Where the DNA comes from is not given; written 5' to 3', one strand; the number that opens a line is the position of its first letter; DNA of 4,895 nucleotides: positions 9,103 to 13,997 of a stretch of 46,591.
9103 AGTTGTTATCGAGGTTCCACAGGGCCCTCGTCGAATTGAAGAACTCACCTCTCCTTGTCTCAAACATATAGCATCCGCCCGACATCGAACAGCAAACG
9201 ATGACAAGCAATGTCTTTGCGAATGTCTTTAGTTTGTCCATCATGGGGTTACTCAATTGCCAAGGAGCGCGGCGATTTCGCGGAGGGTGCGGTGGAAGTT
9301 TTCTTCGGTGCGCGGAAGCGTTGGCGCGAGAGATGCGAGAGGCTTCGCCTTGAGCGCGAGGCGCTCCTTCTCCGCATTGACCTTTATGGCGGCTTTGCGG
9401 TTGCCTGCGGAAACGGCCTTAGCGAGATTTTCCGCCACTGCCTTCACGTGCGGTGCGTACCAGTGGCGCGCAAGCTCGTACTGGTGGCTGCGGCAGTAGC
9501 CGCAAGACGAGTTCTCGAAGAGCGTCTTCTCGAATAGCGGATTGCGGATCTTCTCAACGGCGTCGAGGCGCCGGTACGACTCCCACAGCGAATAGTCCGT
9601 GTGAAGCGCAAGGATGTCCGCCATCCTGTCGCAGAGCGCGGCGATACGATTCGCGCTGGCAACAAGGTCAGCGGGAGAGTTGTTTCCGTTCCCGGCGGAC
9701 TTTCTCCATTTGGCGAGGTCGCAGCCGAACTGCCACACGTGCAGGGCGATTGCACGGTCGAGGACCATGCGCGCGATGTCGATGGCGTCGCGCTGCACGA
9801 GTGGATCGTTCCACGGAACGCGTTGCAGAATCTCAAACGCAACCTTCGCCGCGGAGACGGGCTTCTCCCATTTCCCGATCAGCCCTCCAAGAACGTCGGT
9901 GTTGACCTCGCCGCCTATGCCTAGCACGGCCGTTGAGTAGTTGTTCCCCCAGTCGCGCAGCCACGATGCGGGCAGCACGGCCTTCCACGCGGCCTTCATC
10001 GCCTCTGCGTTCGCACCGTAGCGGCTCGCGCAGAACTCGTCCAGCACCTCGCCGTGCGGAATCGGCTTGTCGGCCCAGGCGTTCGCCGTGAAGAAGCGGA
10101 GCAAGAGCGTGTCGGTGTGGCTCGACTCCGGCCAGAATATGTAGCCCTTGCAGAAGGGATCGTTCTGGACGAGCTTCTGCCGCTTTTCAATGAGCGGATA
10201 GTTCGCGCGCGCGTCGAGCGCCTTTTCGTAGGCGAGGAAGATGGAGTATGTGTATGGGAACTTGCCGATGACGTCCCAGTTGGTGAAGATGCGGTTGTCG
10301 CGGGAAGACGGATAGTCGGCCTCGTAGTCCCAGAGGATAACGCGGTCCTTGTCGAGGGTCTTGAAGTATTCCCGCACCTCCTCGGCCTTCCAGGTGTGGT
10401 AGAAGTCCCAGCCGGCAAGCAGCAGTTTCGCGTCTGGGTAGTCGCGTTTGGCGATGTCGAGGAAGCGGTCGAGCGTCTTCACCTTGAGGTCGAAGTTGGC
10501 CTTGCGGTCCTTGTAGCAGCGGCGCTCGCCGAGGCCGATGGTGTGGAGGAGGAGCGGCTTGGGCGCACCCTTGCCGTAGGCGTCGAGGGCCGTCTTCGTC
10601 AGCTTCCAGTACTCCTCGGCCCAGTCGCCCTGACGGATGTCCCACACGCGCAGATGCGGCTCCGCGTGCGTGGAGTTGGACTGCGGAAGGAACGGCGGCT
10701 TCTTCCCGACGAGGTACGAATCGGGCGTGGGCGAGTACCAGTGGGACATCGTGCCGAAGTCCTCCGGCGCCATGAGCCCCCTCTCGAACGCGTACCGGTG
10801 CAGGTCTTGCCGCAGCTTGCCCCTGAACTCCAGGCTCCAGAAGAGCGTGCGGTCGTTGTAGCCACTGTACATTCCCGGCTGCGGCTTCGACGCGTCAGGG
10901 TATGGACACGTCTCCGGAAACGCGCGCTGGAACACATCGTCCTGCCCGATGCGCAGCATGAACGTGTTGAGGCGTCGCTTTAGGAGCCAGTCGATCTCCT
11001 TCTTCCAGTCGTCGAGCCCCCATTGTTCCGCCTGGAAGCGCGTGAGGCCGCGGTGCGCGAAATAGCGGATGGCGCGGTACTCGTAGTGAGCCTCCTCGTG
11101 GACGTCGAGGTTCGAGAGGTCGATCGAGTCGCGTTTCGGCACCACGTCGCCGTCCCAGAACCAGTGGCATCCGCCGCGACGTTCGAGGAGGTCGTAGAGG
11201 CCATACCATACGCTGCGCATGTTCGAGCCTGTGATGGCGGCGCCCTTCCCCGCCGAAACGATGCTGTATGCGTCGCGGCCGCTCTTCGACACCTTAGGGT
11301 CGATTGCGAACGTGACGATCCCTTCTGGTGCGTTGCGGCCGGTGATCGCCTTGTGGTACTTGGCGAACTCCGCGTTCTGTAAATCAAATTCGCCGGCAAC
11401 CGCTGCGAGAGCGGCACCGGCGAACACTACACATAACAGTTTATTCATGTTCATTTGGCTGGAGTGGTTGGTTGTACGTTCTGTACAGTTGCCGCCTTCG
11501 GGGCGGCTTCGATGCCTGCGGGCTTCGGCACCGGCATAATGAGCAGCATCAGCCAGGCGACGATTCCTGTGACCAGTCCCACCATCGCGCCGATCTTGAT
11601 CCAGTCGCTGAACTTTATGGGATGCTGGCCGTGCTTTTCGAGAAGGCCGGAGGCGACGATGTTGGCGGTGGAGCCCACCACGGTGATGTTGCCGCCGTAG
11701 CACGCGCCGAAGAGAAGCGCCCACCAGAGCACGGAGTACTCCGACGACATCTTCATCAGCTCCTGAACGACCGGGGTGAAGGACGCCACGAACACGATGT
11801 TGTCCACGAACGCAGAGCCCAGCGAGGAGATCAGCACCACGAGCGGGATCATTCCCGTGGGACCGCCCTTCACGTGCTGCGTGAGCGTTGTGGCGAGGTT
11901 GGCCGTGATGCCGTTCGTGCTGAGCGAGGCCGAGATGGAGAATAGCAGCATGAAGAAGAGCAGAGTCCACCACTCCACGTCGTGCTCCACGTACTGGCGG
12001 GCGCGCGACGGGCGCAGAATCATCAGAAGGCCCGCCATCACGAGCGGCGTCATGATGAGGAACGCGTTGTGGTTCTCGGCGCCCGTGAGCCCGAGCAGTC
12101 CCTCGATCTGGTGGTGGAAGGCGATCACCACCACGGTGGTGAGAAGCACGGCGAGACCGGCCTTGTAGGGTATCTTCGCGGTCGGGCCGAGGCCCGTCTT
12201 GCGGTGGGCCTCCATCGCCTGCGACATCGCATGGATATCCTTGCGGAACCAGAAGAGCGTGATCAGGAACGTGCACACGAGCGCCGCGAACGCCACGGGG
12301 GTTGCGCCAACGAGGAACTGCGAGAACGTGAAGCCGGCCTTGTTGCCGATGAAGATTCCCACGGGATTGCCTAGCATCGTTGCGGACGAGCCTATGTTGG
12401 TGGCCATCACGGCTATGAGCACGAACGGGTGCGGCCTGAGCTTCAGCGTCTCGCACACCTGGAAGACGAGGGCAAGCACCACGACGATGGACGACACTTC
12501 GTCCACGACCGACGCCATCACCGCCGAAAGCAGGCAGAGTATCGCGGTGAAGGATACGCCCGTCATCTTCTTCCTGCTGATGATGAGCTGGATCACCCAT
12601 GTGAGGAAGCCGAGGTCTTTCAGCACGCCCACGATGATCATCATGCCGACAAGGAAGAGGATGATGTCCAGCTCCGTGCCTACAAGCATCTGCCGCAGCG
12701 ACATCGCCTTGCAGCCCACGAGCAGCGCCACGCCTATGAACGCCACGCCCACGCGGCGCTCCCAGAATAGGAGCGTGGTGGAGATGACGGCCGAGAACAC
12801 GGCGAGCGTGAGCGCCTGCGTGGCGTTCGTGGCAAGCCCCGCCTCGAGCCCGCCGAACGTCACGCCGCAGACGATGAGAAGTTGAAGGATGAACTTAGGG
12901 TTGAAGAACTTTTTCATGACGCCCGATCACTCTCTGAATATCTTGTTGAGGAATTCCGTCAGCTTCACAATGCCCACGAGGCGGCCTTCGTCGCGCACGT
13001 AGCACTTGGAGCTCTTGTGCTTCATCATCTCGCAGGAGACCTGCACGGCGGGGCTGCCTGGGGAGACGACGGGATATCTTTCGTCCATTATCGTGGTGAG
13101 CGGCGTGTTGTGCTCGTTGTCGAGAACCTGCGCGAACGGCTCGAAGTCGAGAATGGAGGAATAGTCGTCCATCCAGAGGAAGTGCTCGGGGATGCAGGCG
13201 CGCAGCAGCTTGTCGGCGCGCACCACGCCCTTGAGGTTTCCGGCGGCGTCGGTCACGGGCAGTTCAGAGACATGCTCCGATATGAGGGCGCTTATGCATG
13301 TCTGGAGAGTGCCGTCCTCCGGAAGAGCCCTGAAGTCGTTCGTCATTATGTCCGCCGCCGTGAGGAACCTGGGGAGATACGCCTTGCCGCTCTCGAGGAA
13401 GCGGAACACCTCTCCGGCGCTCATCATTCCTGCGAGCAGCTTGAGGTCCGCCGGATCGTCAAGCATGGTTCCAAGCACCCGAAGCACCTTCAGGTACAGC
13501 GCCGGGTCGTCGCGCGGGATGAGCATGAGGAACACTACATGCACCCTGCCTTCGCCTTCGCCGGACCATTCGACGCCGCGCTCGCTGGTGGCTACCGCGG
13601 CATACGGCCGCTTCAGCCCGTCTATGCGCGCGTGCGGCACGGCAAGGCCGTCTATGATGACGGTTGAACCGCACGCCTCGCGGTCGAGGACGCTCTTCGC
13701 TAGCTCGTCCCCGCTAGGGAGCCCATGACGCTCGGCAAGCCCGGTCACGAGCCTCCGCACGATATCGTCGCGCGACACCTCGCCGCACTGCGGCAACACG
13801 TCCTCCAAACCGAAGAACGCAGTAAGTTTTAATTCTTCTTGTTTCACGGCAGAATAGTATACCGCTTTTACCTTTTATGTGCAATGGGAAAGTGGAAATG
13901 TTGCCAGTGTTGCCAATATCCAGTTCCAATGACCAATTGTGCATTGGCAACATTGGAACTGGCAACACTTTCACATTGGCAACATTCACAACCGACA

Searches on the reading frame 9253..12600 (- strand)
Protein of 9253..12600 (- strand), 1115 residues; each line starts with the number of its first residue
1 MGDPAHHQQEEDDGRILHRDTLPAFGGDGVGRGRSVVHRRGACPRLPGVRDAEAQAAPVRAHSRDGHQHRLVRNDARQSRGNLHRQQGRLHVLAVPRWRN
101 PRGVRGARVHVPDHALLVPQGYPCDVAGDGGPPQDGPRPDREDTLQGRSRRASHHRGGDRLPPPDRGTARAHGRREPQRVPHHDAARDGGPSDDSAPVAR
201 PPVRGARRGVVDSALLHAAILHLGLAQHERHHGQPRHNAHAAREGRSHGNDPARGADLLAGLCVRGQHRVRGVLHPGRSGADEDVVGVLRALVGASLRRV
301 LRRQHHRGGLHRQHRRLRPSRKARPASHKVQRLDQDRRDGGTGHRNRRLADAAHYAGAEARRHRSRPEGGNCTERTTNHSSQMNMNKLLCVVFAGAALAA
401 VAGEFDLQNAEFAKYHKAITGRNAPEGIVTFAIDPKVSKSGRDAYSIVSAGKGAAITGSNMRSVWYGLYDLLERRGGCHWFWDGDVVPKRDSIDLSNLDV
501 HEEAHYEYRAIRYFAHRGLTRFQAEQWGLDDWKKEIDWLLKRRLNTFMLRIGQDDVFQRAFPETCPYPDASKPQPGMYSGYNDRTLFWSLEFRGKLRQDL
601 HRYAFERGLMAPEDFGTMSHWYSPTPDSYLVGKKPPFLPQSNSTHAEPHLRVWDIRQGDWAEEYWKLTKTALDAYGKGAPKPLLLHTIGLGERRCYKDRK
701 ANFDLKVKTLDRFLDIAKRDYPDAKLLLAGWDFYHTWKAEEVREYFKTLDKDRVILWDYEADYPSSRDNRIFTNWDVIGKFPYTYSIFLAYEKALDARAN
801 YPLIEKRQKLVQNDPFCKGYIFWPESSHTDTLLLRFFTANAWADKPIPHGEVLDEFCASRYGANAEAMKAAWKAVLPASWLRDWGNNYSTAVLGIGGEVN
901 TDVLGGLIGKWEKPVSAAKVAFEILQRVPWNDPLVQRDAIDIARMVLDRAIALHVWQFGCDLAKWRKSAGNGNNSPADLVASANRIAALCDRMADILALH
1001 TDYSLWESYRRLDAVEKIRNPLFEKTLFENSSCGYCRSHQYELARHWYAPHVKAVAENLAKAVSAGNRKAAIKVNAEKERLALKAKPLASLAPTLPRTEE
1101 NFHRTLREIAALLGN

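Call 7: search_protein_families(library=pfam, proteins=[window:9253-12600:-])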
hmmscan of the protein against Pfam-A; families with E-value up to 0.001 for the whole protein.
window:9253-12600:- (1115 aa): 2 families
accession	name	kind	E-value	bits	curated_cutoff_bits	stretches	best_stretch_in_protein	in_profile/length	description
PF05089.18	NAGLU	-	3.1e-10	40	25.5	1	718-843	209-335/336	Alpha-N-acetylglucosaminidase (NAGLU) tim-barrel domain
PF12971.12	NAGLU_N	-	5.4e-05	23.4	28.3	1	424-486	11-73/82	Alpha-N-acetylglucosaminidase (NAGLU) N-terminal domain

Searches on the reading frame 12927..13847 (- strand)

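Call 7: search_protein_families(library=pfam, proteins=[window:12927-13847:-])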
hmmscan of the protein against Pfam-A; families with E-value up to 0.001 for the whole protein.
window:12927-13847:- (306 aa): 2 families
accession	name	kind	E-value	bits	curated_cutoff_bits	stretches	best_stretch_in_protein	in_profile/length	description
PF00359.27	PTS_EIIA_2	-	7.2e-22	78.4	27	1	25-153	16-143/144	Phosphoenolpyruvate-dependent sugar phosphotransferase system, EIIA 2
PF00571.33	CBS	-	4e-15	56.3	24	2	165-217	2-54/57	CBS domain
